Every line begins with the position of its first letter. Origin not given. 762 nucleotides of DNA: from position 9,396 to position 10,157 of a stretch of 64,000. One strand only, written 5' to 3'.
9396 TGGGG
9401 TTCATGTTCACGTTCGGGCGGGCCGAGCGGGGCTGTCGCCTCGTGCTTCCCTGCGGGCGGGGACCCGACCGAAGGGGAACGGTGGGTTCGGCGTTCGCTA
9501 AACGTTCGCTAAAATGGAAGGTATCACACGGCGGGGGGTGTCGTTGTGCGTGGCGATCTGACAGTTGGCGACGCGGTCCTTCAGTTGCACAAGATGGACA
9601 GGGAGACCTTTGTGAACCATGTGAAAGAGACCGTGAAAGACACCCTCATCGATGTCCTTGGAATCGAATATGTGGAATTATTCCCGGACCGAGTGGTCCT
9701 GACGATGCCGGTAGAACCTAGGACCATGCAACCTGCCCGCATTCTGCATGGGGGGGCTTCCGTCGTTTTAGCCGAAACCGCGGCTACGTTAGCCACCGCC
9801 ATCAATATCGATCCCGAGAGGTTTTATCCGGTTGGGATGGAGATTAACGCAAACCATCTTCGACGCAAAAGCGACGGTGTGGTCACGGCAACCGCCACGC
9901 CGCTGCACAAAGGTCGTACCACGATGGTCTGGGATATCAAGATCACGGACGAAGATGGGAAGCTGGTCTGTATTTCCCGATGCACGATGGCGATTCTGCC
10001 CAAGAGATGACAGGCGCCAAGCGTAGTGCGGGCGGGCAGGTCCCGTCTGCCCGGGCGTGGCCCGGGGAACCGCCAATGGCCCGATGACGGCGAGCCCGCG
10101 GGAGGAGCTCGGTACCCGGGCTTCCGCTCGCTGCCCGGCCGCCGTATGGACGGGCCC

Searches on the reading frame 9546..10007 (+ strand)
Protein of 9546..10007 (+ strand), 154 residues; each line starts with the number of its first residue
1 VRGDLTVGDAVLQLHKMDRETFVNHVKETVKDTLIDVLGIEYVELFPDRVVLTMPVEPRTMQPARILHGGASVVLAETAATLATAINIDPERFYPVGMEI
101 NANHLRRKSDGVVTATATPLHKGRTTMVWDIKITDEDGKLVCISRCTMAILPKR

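Call 4: search_protein_families(library=pfam, proteins=[window:9546-10007:+], max_evalue=0.01)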
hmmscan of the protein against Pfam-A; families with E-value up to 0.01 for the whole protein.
window:9546-10007:+ (154 aa): 3 families
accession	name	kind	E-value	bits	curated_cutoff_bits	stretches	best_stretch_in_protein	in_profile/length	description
PF03061.28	4HBT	-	3.7e-15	56.4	20.6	1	66-142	3-79/79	Thioesterase superfamily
PF14539.12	DUF4442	-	2.1e-07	31.6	25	1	39-149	20-131/132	Domain of unknown function (DUF4442)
PF13622.12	4HBT_3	-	7.8e-05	23.3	24.3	1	59-143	3-76/83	Acyl-CoA thioesterase N-terminal domain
